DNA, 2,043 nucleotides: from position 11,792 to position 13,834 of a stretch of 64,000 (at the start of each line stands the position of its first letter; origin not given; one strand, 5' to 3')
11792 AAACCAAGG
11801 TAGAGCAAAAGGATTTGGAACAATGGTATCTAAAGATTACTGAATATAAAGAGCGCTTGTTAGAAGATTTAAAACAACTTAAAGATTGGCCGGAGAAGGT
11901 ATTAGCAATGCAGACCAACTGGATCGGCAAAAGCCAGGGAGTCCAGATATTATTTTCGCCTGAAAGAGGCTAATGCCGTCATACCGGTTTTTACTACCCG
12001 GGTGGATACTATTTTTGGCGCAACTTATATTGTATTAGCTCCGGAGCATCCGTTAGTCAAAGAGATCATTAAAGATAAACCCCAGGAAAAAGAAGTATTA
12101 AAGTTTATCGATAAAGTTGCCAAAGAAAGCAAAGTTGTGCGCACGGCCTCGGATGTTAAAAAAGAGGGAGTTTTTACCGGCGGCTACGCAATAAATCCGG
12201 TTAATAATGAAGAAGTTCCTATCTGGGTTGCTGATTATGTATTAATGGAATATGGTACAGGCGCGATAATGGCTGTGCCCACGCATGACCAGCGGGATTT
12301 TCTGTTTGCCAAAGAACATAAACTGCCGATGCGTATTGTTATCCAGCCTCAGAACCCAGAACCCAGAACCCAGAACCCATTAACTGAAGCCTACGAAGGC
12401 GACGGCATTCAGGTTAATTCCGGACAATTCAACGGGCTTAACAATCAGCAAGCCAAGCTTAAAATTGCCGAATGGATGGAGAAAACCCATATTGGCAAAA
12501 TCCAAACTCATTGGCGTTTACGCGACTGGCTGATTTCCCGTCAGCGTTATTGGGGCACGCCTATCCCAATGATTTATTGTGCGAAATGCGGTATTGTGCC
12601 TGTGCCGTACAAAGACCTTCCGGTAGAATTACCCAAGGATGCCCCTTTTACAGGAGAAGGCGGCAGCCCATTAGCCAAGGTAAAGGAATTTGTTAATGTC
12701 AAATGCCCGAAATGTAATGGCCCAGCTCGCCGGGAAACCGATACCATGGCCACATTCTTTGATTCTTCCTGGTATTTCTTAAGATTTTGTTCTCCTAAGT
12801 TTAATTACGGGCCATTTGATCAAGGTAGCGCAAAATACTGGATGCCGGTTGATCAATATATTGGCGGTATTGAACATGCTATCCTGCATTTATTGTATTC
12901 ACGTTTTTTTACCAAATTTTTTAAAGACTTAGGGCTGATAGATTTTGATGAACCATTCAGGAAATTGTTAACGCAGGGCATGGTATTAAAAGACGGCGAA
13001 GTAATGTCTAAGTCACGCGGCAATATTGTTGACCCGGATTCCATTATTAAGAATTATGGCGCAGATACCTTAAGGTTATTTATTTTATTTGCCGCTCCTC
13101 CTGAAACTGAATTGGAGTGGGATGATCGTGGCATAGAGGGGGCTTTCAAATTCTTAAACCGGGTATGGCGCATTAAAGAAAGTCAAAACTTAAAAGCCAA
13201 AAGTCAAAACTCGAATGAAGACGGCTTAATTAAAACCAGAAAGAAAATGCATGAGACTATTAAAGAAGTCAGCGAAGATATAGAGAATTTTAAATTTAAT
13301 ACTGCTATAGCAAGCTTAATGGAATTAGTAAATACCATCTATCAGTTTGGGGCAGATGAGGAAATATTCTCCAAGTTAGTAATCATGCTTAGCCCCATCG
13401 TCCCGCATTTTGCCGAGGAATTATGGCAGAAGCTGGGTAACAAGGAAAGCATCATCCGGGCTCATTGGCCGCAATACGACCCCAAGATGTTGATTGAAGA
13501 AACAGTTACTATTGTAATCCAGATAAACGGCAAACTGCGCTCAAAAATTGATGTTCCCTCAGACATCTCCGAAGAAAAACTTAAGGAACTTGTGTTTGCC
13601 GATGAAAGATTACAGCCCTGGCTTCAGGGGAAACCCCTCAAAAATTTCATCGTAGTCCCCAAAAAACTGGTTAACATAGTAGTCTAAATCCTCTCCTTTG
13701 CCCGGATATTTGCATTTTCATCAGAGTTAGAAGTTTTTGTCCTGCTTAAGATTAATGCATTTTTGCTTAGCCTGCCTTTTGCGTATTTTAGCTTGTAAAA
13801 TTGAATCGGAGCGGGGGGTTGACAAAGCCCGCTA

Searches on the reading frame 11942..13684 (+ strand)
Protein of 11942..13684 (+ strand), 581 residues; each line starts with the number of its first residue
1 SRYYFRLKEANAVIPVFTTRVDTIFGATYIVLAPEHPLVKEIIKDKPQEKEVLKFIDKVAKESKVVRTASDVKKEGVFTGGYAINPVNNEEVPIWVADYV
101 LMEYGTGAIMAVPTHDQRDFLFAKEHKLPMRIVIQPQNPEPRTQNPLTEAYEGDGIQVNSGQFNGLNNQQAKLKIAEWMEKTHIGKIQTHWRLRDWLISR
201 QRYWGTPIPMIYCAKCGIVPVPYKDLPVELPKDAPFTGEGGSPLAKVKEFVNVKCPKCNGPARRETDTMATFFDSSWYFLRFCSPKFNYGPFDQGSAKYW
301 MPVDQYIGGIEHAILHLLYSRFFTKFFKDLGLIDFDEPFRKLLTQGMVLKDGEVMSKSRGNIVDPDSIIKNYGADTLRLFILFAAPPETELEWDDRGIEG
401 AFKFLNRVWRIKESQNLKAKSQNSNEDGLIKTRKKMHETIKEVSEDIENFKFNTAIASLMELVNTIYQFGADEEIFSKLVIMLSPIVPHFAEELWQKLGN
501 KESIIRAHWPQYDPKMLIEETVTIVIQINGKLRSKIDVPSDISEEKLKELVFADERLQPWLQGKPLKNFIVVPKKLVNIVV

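Call 75: find_homologous_proteins(query=window:11942-13684:+, max_evalue=1e-50)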
Query window:11942-13684:+ (581 aa): 8000 proteins with E <= 1e-50 among 8000 candidates; the best 120 are listed.
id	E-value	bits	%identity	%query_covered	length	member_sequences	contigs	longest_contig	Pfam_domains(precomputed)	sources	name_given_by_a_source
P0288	0.0e+0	1301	100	97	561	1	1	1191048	PF09334.18,PF08264.20,PF13603.13,PF00133.29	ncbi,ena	-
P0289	0.0e+0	1100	82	99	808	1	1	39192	PF09334.18,PF01406.26,PF08264.20,PF13603.13,PF00133.29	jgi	jgi:leucyl-tRNA synthetase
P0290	0.0e+0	1091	80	99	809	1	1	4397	PF09334.18,PF01406.26,PF08264.20,PF13603.13,PF00133.29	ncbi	-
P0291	0.0e+0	1087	81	99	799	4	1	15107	PF09334.18,PF01406.26,PF08264.20,PF13603.13,PF00133.29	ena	-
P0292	0.0e+0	1085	80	99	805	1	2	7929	PF09334.18,PF01406.26,PF08264.20,PF13603.13,PF00133.29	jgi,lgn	-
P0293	0.0e+0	1083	80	99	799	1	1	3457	PF09334.18,PF01406.26,PF08264.20,PF13603.13,PF00133.29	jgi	jgi:leucyl-tRNA synthetase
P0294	0.0e+0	1083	80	99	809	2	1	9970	PF09334.18,PF01406.26,PF08264.20,PF13603.13,PF00133.29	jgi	-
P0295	0.0e+0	1081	81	99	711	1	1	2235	PF09334.18,PF08264.20,PF13603.13,PF00133.29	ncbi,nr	ncbi:MAG: leucine--tRNA ligase, partial [Candidatus Omnitrophica bacterium]|nr:leucine--tRNA ligase 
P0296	0.0e+0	1079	79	99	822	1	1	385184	PF09334.18,PF01406.26,PF08264.20,PF13603.13,PF00133.29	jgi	-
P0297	0.0e+0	1078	80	100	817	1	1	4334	PF09334.18,PF01406.26,PF08264.20,PF13603.13,PF00133.29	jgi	-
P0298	0.0e+0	1077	80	99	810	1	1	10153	PF09334.18,PF01406.26,PF08264.20,PF13603.13,PF00133.29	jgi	jgi:leucyl-tRNA synthetase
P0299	0.0e+0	1076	81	99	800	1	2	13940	PF09334.18,PF01406.26,PF08264.20,PF13603.13,PF00133.29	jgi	jgi:leucyl-tRNA synthetase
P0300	0.0e+0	1076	78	99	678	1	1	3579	PF09334.18,PF08264.20,PF13603.13,PF00133.29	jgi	jgi:leucyl-tRNA synthetase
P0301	0.0e+0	1075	80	99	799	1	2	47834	PF09334.18,PF01406.26,PF08264.20,PF13603.13,PF00133.29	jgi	jgi:leucyl-tRNA synthetase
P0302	0.0e+0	1070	79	99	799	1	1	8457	PF09334.18,PF01406.26,PF08264.20,PF13603.13,PF00133.29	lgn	-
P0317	0.0e+0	1060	79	99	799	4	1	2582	PF09334.18,PF01406.26,PF08264.20,PF13603.13,PF00133.29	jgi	-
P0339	0.0e+0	1052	77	99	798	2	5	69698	PF09334.18,PF01406.26,PF08264.20,PF13603.13,PF00133.29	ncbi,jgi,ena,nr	ncbi:leucine--tRNA ligase [bacterium]|nr:MAG: leucine--tRNA ligase [bacterium]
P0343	0.0e+0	1051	78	99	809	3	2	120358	PF09334.18,PF01406.26,PF08264.20,PF13603.13,PF00133.29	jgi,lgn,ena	-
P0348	0.0e+0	1050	78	99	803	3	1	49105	PF09334.18,PF01406.26,PF08264.20,PF13603.13,PF00133.29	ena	-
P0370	0.0e+0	1044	78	99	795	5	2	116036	PF09334.18,PF01406.26,PF08264.20,PF13603.13,PF00133.29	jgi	jgi:leucyl-tRNA synthetase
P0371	0.0e+0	1044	79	99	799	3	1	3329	PF09334.18,PF01406.26,PF08264.20,PF13603.13,PF00133.29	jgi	-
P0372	0.0e+0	1044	77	99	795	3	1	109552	PF09334.18,PF01406.26,PF08264.20,PF13603.13,PF00133.29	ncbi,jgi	ncbi:MAG: leucine--tRNA ligase [Candidatus Omnitrophota bacterium]|jgi:leucyl-tRNA synthetase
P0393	0.0e+0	1040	75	100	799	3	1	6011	PF09334.18,PF01406.26,PF08264.20,PF13603.13,PF00133.29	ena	-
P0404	0.0e+0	1038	78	99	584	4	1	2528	PF09334.18,PF08264.20,PF13603.13,PF00133.29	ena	-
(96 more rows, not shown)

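Call 80: list_cluster_members(proteins=[P0291, P0317, P0370, P0404, P0343, P0348, P0371, P0372, P0393, P0339])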
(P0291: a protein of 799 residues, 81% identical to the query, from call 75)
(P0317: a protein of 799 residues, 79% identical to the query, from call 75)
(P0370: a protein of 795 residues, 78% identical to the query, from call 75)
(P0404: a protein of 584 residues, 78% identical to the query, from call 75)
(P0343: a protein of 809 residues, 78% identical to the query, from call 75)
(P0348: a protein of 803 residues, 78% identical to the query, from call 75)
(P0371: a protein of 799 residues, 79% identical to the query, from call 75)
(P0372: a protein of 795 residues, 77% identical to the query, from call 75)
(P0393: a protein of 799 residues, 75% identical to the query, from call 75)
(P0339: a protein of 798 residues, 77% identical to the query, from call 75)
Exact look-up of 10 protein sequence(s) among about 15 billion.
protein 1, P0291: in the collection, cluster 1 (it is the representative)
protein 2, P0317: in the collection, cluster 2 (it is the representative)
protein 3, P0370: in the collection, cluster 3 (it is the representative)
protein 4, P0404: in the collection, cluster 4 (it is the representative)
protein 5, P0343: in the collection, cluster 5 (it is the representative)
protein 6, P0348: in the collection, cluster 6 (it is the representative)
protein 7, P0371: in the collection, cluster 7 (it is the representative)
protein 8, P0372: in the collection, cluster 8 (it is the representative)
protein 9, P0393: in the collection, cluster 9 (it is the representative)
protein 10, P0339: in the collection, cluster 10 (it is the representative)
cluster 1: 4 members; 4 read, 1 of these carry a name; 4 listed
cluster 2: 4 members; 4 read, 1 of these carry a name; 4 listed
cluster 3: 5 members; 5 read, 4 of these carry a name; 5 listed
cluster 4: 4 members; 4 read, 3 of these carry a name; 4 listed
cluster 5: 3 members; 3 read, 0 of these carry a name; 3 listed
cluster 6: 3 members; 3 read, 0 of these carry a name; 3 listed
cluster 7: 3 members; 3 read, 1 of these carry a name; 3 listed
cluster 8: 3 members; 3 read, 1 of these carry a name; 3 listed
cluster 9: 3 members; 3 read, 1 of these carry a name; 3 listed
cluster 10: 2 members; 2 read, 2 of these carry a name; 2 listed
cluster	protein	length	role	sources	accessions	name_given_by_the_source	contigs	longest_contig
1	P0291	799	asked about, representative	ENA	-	-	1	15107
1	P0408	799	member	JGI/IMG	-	leucyl-tRNA synthetase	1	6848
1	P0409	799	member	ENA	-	-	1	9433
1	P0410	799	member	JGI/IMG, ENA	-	-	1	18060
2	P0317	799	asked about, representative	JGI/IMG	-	-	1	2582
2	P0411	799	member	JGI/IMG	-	leucyl-tRNA synthetase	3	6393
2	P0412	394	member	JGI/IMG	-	-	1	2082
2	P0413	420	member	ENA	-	-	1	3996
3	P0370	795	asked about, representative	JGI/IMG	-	leucyl-tRNA synthetase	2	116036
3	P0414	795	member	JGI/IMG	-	leucyl-tRNA synthetase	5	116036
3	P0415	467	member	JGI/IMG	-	leucyl-tRNA synthetase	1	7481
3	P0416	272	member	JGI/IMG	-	leucyl-tRNA synthetase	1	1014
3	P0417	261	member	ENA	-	-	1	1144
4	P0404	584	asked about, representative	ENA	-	-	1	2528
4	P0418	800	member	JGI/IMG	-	leucyl-tRNA synthetase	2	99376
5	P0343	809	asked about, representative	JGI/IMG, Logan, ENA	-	-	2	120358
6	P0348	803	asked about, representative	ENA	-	-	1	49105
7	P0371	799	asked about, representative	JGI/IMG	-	-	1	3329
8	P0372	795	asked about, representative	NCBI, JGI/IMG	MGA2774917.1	MAG: leucine--tRNA ligase [Candidatus Omnitrophota bacterium] | leucyl-tRNA synthetase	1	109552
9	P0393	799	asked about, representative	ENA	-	-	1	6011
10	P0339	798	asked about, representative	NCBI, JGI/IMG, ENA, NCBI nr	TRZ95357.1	leucine--tRNA ligase [bacterium] | MAG: leucine--tRNA ligase [bacterium]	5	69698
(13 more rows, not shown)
